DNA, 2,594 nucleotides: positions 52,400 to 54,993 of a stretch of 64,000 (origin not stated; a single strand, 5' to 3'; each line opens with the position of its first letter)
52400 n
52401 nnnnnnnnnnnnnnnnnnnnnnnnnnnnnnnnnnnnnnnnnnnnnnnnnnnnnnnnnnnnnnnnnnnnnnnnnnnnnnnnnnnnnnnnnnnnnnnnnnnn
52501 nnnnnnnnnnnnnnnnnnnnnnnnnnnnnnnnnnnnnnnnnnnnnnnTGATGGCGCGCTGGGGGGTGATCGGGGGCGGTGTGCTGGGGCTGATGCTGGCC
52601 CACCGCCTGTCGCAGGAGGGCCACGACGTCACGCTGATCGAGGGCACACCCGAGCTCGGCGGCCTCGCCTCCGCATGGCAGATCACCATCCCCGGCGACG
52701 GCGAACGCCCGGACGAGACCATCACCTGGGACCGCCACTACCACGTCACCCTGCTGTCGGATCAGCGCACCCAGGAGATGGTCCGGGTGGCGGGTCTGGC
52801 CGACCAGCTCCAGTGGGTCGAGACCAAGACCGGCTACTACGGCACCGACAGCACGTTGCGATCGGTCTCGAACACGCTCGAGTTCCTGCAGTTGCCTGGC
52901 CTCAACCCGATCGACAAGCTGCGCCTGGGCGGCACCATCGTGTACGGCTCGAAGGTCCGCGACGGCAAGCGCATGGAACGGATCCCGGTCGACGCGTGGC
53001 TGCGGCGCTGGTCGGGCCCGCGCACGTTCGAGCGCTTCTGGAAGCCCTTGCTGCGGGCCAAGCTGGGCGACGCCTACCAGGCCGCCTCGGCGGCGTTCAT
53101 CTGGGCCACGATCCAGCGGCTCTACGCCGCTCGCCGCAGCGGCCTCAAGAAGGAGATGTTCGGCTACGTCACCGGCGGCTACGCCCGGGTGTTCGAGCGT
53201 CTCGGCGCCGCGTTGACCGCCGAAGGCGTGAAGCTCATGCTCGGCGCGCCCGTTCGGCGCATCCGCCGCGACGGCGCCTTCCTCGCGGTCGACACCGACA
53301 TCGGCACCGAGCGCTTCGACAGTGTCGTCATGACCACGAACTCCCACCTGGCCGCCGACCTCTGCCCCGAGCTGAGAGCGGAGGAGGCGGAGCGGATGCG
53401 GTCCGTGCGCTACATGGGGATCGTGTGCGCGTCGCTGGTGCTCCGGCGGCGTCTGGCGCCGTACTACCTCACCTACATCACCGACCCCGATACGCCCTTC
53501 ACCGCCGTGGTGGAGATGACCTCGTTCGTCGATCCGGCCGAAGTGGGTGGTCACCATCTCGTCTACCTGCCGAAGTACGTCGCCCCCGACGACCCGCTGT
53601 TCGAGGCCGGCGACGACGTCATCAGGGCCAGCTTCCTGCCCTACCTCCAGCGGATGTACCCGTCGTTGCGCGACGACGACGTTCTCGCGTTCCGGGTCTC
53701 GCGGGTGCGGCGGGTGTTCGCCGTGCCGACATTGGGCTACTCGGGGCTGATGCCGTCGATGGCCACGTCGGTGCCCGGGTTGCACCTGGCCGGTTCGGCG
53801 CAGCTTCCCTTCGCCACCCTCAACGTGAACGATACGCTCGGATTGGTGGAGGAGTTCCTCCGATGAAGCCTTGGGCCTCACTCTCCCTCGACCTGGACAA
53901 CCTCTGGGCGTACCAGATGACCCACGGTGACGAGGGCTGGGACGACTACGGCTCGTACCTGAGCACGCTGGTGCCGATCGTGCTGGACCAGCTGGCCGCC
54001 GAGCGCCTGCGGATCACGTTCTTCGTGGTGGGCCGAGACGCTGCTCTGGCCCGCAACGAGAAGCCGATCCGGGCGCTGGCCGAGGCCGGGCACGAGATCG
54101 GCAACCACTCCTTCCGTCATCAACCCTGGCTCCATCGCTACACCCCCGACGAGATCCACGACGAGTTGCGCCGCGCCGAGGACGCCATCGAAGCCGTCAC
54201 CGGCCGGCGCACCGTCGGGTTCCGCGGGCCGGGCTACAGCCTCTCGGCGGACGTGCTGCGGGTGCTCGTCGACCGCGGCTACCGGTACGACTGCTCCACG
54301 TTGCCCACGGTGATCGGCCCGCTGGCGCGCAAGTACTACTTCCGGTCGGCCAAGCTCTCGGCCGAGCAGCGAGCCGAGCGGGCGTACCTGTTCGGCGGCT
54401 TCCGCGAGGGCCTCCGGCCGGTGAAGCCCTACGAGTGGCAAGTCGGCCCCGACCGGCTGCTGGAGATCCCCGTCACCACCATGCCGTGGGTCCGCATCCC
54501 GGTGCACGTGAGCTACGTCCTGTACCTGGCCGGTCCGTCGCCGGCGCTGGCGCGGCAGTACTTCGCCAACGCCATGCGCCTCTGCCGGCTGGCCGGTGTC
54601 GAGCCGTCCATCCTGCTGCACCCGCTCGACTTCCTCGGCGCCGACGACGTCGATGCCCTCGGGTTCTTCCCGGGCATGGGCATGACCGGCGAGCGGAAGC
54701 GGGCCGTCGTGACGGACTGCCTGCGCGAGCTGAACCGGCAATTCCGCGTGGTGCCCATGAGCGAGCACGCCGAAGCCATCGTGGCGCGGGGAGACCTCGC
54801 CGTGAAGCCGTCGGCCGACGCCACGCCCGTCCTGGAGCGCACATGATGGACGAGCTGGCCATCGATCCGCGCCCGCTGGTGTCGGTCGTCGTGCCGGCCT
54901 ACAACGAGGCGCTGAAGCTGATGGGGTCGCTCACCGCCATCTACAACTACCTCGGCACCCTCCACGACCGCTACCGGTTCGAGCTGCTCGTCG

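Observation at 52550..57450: Arn/PpgS-like module: a deacetylase coupled to a polyprenyl-P-type GT2, small membrane protein and 4-epimerase, a candidate pathway for decorating the envelope with a free amino sugar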

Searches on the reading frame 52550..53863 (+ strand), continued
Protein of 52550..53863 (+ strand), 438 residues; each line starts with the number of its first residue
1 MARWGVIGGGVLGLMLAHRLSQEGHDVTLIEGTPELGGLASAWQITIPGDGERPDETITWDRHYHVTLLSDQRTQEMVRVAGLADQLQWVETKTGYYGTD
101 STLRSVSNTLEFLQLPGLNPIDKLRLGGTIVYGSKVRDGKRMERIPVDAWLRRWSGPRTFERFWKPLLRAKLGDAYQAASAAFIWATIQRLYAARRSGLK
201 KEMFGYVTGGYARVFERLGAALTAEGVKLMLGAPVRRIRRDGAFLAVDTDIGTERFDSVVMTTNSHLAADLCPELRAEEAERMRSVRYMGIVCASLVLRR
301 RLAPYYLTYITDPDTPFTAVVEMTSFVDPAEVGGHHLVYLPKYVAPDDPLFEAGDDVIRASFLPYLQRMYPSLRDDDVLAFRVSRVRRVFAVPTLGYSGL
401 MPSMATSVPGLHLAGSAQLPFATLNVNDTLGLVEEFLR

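Call 47: predict_structure(alignment_id=A1)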
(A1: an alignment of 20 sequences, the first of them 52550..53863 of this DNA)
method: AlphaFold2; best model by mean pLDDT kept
length: 438 residues; sequences in the alignment: 20
mean_pLDDT: 85.5   pTM: 0.85
mean pLDDT of the five models: 85.5, 85.3, 85.2, 84.5, 80.6
residues with pLDDT >= 90: 174; 70-90: 226; 50-70: 32; < 50: 6
segments of 3 or more residues with pLDDT < 50: 34-39
pLDDT, mean of each block of 10 residues (from residue 1): 90 93 96 53 79 84 59 86 87 84 81 75 83 83 92 90 84 86 85 63 76 86 95 90 94 96 89 94 90 91 89 86 84 88 90 94 95 94 85 87 92 86 72 90
secondary structure, 60 per line:
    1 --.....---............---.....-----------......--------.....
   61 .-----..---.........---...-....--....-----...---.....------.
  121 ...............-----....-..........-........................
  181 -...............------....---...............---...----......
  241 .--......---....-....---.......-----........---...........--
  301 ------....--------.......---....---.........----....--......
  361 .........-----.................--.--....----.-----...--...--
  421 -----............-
elements in order: E3-7 H11-22 E26-30 E42-47 E56-61 H72-80 E88-91 E94-97 E103-105 H109-113 H120-135 H141-144 H147-155 H157-178 H182-196 E203-206 H210-224 E228-230 E235-241 E244-249 E253-256 E258-261 H265-271 H277-284 E288-298 E307-310 E319-322 H329-332 E336-344 H349-352 H355-369 E378-391 H397-400 E411-413 H426-437

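Call 51: fold_search(model_id=the predicted structure, library=pdb)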
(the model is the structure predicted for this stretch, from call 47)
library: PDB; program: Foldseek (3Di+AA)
matches with E <= 10: 1936; with E <= 0.001: 893
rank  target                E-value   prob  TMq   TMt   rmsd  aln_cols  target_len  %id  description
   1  3lov                  3.8e-26  1.00  0.74  0.72   5.4       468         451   18  Crystal structure of Putative protoporphyrinogen oxidase (YP_001813199.1) from Exiguobacterium sp. 255-15 at 2.06 A reso (released 2010-02-23)
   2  2ivd_B                4.4e-25  1.00  0.78  0.76   4.7       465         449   18  Structure of protoporphyrinogen oxidase from Myxococcus xanthus with acifluorfen (released 2006-10-17)
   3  9a78_B                6.2e-25  1.00  0.77  0.72   4.8       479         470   18  Integrative model of SYFB-CGOX by crosslinking MS and deep learning (released 2024-09-18)
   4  2ive_B                1.8e-24  1.00  0.77  0.75   4.6       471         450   19  Structure of protoporphyrinogen oxidase from Myxococcus xanthus (released 2006-10-17)
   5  2ive_A                2.8e-24  1.00  0.77  0.75   4.9       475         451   18  Structure of protoporphyrinogen oxidase from Myxococcus xanthus (released 2006-10-17)
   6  3i6d_B                5.3e-24  1.00  0.73  0.76   4.8       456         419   18  Crystal structure of PPO from bacillus subtilis with AF (released 2009-12-08)
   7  3i6d_A                6.3e-24  1.00  0.72  0.76   4.8       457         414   18  Crystal structure of PPO from bacillus subtilis with AF (released 2009-12-08)
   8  3ka7                  1.0e-23  1.00  0.76  0.79   4.2       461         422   19  Crystal Structure of an oxidoreductase from Methanosarcina mazei. Northeast Structural Genomics Consortium target id MaR (released 2009-11-17)
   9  2ivd_A                1.2e-23  1.00  0.79  0.78   4.3       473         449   18  Structure of protoporphyrinogen oxidase from Myxococcus xanthus with acifluorfen (released 2006-10-17)
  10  7eme_A                9.6e-23  1.00  0.68  0.72   5.2       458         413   16  Putative Leptospira interrogans recombinant L-amino acid oxidase (released 2021-08-18)
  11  7eme_B                1.8e-22  1.00  0.68  0.72   5.1       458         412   16  Putative Leptospira interrogans recombinant L-amino acid oxidase (released 2021-08-18)
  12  4ivo                  5.8e-22  1.00  0.78  0.74   4.6       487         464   15  Structure of human protoporphyrinogen IX oxidase(R59Q) (released 2013-03-06)
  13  4ivm                  9.2e-22  1.00  0.76  0.73   4.9       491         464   15  Structure of human protoporphyrinogen IX oxidase(R59G) (released 2013-03-06)
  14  3nks                  9.8e-22  1.00  0.76  0.72   4.7       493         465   15  Structure of human protoporphyrinogen IX oxidase (released 2011-04-20)
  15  5mog_A                1.3e-21  1.00  0.81  0.76   4.1       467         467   14  Oryza sativa phytoene desaturase inhibited by norflurazon (released 2017-07-12)
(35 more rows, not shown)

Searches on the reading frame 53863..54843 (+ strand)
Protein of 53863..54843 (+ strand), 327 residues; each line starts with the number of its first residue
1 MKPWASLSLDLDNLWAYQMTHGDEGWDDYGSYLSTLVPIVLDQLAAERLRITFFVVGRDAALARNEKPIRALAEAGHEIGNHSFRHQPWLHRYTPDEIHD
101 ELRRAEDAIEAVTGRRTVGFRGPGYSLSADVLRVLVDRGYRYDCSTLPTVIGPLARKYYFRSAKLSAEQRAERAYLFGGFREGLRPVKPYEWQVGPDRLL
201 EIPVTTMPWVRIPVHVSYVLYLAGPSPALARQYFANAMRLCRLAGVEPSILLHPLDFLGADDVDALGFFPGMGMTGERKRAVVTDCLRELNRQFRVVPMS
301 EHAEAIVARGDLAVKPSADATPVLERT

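Call 4: search_protein_families(library=pfam, proteins=[window:53863-54843:+], max_evalue=0.01)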
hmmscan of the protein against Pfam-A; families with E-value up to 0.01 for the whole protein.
window:53863-54843:+ (327 aa): 1 family
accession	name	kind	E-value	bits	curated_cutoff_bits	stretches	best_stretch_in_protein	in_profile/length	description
PF01522.26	Polysacc_deac_1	-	5.4e-21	75.3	23.1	1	29-142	15-123/124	Polysaccharide deacetylase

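Call 5: search_protein_families(library=ncbifam, proteins=[window:53863-54843:+], max_evalue=0.01)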
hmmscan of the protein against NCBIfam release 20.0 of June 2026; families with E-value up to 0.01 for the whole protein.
window:53863-54843:+ (327 aa): 11 families
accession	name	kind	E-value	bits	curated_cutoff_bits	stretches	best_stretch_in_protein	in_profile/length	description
TIGR03006.1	pepcterm_polyde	equivalog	5.7e-20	71.6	276.2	1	16-210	15-182/272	XrtA system polysaccharide deacetylase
TIGR02764.1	spore_ybaN_pdaB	equivalog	1.5e-12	47.7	237.4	1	37-141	21-122/191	polysaccharide deacetylase family sporulation protein PdaB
TIGR04243.1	nodulat_NodB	equivalog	1.4e-10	41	240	1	35-139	15-117/197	chitooligosaccharide deacetylase NodB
NF045820.1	PgAcgDacpgdA_Strep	equivalog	2.5e-10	39.8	800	1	35-131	281-374/463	peptidoglycan-N-acetylglucosamine deacetylase PgdA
TIGR02873.1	spore_ylxY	hypoth_equivalog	2.8e-10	39.9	391.5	1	37-138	100-198/268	probable sporulation protein, polysaccharide deacetylase family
TIGR02884.1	spore_pdaA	equivalog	8.8e-10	38.7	298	1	37-140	52-153/224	delta-lactam-biosynthetic de-N-acetylase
NF045821.1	PgAcgDacpgdA1_Bac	equivalog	1.9e-08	33.6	400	1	36-125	102-188/282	peptidoglycan-N-acetylglucosamine deacetylase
TIGR03212.1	uraD_N-term-dom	equivalog_domain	3.7e-07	29.5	424.6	1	43-146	85-184/297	allantoinase PuuE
NF011923.2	PRK15394.1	equivalog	8.9e-05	21.9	382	1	64-143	88-170/294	4-deoxy-4-formamido-L-arabinose-phosphoundecaprenol deformylase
NF045822.1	PgAcgDacpgdA2_Bac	equivalog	0.00052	19.4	400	1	40-123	87-167/274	peptidoglycan-N-acetylglucosamine deacetylase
NF050820.1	PolSacchBiosHfsH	equivalog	0.0029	17.3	400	1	65-138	82-154/249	oligosaccharide deacetylase HfsH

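Call 9: search_solved_structures(query=window:53863-54843:+, max_evalue=0.001)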
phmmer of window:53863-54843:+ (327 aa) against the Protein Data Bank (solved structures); distinct sequences matched with E-value up to 0.001: 26.
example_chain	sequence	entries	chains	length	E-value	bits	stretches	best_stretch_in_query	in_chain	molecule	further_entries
3rxz_A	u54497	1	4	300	6.2e-11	45.6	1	37-146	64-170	Polysaccharide deacetylase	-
1ny1_A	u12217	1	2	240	1.6e-09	41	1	32-140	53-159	Probable polysaccharide deacetylase pdaA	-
1w1a_1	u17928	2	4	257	1.8e-09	40.8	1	32-140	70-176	PROBABLE POLYSACCHARIDE DEACETYLASE PDAA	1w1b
1w17_A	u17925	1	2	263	1.9e-09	40.7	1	32-140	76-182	PROBABLE POLYSACCHARIDE DEACETYLASE PDAA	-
6hm9_A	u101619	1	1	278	2.2e-09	40.5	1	35-137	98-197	Putative polysaccharide deacetylase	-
7bly_A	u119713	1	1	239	6.4e-09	39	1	34-147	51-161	Aspergillus niger contig An12c0130, genomic contig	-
6hpa_A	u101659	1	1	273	1.9e-08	37.4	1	36-137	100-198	Putative polysaccharide deacetylase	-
7bkf_A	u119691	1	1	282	2.1e-08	37.3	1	36-137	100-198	Putative polysaccharide deacetylase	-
2c1g_A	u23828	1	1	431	3.7e-08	36.5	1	36-138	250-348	PEPTIDOGLYCAN GLCNAC DEACETYLASE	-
2c1i_A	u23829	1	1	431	4.6e-08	36.1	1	37-138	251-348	PEPTIDOGLYCAN GLCNAC DEACETYLASE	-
3qbu_A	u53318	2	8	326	9.8e-08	35.1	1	10-151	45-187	Putative uncharacterized protein | peptidoglycan deacetylase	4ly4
5o6y_A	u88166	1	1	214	4.7e-07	32.8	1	36-124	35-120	Peptidoglycan N-acetylglucosamine deacetylase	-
5lfz_A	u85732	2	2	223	5.4e-07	32.6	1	40-125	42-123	ArCE4A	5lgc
2y8u_A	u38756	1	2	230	5.6e-07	32.6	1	34-147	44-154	CHITIN DEACETYLASE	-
5o6y_B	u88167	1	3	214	9.7e-07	31.8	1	36-117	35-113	Peptidoglycan N-acetylglucosamine deacetylase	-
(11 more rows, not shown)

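Call 83: search_solved_structures(query=A4, max_evalue=0.01)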
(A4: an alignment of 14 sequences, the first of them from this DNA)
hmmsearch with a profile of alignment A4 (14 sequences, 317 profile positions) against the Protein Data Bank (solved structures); distinct sequences matched with E-value up to 0.01: 38.
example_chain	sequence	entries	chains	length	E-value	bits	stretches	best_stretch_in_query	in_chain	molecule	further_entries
3qbu_A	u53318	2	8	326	5.6e-15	58.5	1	35-148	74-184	Putative uncharacterized protein | peptidoglycan deacetylase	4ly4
3rxz_A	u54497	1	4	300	8.2e-15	57.9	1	35-145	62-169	Polysaccharide deacetylase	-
1ny1_A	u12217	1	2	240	4.6e-14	55.5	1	32-141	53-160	Probable polysaccharide deacetylase pdaA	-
1w1a_1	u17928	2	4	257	5.4e-14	55.2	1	32-141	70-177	PROBABLE POLYSACCHARIDE DEACETYLASE PDAA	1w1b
1w17_A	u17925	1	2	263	5.7e-14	55.2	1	32-141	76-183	PROBABLE POLYSACCHARIDE DEACETYLASE PDAA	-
7bly_A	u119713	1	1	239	7.7e-14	54.7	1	37-145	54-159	Aspergillus niger contig An12c0130, genomic contig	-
6hm9_A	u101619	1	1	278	2.2e-13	53.2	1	36-134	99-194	Putative polysaccharide deacetylase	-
7y51_A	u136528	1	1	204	4.3e-13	52.3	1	38-134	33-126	Predicted xylanase/chitin deacetylase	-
2c71_A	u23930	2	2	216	7.9e-13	51.4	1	35-133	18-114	GLYCOSIDE HYDROLASE, FAMILY 11:CLOSTRIDIUM CELLULOSOME ENZYME, DOCKERIN TYPE I:POLYSACCHAR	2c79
7fbw_A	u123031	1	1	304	9.3e-13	51.2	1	38-134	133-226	Predicted xylanase/chitin deacetylase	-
6hpa_A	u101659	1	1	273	3.6e-12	49.2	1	36-134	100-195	Putative polysaccharide deacetylase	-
7bkf_A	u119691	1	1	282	3.7e-12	49.2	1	36-134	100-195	Putative polysaccharide deacetylase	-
2j13_A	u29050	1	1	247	3.2e-11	46.1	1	36-140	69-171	POLYSACCHARIDE DEACETYLASE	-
5o6y_A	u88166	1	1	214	8e-11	44.8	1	37-125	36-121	Peptidoglycan N-acetylglucosamine deacetylase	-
2c1g_A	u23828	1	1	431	1.5e-10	43.9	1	37-131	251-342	PEPTIDOGLYCAN GLCNAC DEACETYLASE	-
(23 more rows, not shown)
